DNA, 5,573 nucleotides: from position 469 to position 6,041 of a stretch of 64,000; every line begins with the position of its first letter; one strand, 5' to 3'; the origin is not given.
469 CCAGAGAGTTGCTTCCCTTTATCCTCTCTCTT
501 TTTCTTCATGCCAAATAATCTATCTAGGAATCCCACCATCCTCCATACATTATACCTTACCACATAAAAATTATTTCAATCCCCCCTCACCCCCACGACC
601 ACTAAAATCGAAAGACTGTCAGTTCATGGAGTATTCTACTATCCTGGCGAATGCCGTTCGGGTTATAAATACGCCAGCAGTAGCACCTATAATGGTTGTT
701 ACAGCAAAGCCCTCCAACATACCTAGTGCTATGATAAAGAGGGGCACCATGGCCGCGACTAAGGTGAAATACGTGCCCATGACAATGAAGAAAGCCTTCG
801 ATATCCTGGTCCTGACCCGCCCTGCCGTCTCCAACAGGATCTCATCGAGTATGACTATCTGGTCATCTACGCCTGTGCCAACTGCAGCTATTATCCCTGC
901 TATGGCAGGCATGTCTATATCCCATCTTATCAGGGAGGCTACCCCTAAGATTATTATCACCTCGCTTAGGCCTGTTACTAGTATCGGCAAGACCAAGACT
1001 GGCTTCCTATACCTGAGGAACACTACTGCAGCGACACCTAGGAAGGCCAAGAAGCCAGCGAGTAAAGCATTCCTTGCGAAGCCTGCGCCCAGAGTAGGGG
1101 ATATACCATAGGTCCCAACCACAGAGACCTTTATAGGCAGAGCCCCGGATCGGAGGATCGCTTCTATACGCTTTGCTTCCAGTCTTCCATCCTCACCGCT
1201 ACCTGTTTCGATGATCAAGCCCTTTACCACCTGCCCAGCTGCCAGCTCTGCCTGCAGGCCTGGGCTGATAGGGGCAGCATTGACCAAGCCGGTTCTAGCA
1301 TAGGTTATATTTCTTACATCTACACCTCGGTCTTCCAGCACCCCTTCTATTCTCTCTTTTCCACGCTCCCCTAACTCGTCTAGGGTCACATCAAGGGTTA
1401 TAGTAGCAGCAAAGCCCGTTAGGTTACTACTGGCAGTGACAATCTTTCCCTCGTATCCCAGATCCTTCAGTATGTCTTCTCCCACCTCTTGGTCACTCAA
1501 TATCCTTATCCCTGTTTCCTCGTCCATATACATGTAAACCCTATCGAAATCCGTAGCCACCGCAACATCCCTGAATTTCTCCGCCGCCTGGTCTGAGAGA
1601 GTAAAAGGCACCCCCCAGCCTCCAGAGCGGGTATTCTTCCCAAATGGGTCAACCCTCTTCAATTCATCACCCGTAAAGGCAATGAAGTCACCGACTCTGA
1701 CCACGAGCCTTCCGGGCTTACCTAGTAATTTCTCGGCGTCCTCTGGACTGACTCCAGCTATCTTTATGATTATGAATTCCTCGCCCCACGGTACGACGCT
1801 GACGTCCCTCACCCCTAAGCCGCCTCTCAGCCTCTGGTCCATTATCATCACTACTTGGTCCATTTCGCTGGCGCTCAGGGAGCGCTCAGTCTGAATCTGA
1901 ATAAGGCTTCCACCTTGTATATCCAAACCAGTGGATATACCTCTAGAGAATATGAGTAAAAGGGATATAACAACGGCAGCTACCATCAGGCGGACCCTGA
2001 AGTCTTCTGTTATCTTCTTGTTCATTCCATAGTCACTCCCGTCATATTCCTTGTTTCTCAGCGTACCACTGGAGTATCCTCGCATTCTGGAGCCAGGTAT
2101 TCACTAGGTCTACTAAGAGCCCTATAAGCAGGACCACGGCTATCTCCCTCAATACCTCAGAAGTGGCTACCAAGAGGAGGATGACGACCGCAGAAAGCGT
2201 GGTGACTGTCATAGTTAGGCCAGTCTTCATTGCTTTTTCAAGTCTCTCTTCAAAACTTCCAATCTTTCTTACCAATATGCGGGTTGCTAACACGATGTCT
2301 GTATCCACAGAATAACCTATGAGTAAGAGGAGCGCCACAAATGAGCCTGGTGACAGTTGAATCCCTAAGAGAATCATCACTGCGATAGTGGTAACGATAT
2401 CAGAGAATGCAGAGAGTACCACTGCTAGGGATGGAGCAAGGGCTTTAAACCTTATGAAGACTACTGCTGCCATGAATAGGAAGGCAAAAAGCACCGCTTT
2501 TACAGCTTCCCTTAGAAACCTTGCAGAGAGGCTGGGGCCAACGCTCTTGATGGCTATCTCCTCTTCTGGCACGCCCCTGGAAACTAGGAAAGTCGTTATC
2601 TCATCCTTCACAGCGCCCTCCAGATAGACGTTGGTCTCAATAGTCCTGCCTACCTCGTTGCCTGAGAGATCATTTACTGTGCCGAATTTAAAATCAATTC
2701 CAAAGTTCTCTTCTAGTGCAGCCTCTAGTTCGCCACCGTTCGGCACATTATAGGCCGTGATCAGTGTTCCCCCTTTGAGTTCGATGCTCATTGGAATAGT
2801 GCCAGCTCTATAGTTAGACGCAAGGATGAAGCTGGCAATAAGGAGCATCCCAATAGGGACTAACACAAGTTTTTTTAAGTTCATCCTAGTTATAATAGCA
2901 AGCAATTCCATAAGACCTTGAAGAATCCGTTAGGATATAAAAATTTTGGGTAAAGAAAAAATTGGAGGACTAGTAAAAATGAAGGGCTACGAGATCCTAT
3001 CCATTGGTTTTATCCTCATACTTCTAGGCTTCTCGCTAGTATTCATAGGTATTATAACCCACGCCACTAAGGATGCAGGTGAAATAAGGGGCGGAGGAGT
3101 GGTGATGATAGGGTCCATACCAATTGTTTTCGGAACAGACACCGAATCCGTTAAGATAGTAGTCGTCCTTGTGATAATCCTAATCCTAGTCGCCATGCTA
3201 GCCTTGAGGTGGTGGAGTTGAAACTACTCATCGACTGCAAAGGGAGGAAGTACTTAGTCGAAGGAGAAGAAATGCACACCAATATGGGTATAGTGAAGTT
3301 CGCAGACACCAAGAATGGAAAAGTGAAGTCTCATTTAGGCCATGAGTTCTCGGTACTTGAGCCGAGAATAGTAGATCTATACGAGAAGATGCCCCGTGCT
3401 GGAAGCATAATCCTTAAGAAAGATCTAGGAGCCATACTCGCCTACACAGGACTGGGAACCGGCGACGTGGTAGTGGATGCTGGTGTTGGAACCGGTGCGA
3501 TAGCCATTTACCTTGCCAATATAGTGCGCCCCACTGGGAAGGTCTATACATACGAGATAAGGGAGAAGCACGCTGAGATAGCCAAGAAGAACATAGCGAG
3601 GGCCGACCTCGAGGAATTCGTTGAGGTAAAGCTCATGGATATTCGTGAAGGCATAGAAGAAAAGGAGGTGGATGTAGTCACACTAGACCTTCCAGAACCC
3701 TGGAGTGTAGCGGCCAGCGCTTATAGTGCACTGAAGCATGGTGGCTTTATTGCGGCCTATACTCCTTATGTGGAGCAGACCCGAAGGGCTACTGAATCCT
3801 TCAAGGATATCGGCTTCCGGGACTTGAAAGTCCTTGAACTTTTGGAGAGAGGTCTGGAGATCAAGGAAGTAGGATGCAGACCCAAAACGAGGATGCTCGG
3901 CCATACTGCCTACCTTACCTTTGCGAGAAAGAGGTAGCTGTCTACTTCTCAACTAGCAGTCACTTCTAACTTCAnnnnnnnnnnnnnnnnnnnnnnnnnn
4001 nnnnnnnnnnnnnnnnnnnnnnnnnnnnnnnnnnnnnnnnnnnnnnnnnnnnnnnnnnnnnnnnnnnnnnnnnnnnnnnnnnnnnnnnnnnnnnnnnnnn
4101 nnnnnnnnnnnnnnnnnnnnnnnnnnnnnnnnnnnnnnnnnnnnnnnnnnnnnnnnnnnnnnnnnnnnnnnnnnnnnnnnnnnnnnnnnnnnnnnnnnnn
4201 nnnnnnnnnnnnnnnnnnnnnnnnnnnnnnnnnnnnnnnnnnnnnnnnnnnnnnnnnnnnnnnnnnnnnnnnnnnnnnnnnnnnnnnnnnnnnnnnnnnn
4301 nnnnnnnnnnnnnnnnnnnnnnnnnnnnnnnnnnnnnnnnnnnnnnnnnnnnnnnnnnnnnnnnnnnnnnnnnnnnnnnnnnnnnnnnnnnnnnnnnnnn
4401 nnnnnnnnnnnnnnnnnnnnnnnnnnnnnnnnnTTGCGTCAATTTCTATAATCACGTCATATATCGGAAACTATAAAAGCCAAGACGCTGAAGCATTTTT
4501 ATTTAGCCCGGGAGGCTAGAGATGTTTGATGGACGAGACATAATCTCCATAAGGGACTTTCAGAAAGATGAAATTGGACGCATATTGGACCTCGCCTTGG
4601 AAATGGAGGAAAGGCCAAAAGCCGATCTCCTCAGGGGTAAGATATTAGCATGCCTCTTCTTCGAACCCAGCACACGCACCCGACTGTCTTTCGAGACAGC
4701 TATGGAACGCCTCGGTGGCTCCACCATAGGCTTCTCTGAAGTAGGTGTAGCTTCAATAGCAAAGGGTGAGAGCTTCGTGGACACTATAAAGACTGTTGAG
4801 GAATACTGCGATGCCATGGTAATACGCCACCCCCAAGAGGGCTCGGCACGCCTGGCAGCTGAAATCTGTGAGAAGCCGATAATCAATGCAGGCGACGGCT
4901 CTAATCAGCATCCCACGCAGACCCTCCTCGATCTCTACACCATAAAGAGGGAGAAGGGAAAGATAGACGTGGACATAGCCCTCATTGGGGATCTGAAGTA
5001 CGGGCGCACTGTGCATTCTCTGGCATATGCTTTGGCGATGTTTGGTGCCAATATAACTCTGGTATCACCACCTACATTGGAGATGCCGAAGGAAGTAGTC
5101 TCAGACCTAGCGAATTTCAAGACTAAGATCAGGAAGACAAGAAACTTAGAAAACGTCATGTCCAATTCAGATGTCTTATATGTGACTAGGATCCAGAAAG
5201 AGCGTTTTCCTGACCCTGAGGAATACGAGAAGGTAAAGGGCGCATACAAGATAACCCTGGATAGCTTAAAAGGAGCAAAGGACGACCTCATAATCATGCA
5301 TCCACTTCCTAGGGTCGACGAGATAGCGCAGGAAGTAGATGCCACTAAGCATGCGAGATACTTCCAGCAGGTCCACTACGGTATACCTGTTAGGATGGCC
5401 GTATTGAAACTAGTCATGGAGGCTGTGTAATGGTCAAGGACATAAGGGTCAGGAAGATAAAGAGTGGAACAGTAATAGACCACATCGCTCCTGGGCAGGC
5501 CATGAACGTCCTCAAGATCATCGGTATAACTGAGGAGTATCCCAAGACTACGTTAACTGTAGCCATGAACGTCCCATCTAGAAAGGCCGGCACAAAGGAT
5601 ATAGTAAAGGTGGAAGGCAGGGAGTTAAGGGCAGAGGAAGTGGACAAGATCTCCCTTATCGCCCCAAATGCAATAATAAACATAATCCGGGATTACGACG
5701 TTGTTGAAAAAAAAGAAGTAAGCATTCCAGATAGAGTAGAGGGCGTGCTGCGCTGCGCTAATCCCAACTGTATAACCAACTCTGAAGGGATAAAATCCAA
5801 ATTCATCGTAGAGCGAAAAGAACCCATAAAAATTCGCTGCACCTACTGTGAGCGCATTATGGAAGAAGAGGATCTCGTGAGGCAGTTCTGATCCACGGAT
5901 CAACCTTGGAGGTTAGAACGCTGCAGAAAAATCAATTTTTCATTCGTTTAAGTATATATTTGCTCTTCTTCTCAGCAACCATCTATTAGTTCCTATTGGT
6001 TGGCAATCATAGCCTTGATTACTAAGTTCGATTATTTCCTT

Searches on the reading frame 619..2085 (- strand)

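Call 43: search_protein_families(library=pfam, proteins=[window:619-2085:-], max_evalue=0.00001)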
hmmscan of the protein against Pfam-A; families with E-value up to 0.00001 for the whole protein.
window:619-2085:- (488 aa): 1 family
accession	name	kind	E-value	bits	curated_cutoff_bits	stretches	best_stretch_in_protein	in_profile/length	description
PF02355.23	SecD_SecF_C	-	1e-14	54.8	20.5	1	325-473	18-173/189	Protein export membrane protein SecD/SecF, C-terminal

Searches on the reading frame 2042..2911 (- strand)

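Call 43: search_protein_families(library=pfam, proteins=[window:2042-2911:-], max_evalue=0.00001)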
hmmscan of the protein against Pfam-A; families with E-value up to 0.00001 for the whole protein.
window:2042-2911:- (289 aa): 1 family
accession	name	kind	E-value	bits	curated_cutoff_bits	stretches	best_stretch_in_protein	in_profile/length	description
PF02355.23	SecD_SecF_C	-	3e-36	125.1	20.5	1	117-285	14-188/189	Protein export membrane protein SecD/SecF, C-terminal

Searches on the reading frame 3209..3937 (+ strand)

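Call 43: search_protein_families(library=pfam, proteins=[window:3209-3937:+], max_evalue=0.00001)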
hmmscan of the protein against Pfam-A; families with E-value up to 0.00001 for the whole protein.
window:3209-3937:+ (242 aa): 8 families
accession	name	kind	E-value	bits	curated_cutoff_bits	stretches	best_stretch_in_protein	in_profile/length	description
PF08704.16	GCD14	-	3.3e-32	112.6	26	1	63-221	19-182/247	tRNA methyltransferase complex GCD14 subunit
PF13847.12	Methyltransf_31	-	4.7e-09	36.5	27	1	85-187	4-113/145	Methyltransferase domain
PF02475.24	TRM5-TYW2_MTfase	-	8.1e-08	32.8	28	1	84-199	36-153/164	TRM5/TYW2 methyltransferase domain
PF13649.12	Methyltransf_25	-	1.4e-07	32.5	27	1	88-179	1-97/97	Methyltransferase domain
PF08241.18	Methyltransf_11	-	5.9e-07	30.5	21.2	1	89-182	1-94/95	Methyltransferase domain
PF01135.25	PCMT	-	2.1e-06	28.1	20.3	1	75-152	64-140/210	Protein-L-isoaspartate(D-aspartate) O-methyltransferase (PCMT)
PF05175.20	MTS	-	3e-06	27.4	23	1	85-158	32-103/170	Methyltransferase small domain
PF12847.13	Methyltransf_18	-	7.2e-06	26.5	27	1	84-158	14-87/151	Methyltransferase domain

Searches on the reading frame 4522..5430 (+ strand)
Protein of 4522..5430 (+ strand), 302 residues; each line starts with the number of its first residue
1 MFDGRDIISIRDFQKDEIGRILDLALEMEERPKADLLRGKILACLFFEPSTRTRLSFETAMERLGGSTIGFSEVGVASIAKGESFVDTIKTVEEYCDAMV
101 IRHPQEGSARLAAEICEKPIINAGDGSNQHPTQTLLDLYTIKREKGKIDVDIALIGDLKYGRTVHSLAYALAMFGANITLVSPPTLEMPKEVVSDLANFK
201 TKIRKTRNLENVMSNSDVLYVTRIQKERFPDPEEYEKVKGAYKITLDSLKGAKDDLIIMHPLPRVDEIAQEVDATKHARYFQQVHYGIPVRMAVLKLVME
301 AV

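Call 43: search_protein_families(library=pfam, proteins=[window:4522-5430:+], max_evalue=0.00001)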
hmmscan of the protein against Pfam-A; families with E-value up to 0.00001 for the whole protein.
window:4522-5430:+ (302 aa): 2 families
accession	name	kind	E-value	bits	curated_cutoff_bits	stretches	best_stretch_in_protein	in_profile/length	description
PF02729.26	OTCace_N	-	2.6e-48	164.3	29.9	1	5-142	1-147/148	Aspartate/ornithine carbamoyltransferase, carbamoyl-P binding domain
PF00185.30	OTCace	-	3.9e-34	118.4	29.4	1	150-297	3-156/157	Aspartate/ornithine carbamoyltransferase, Asp/Orn binding domain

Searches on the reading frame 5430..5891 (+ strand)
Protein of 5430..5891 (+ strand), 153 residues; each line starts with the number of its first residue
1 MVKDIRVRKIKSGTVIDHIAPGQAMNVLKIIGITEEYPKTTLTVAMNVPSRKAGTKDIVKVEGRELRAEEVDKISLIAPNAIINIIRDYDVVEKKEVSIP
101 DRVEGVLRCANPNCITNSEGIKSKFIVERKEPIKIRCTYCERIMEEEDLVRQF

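Call 43: search_protein_families(library=pfam, proteins=[window:5430-5891:+], max_evalue=0.00001)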
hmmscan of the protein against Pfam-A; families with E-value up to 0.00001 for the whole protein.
window:5430-5891:+ (153 aa): 2 families
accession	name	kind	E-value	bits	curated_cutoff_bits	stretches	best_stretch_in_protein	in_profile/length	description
PF01948.23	PyrI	-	1.5e-32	112.1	25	1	6-97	2-92/93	Aspartate carbamoyltransferase regulatory chain, allosteric domain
PF02748.20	PyrI_C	-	4.7e-20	71.6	23.4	1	102-148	1-47/48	Aspartate carbamoyltransferase regulatory chain, metal binding domain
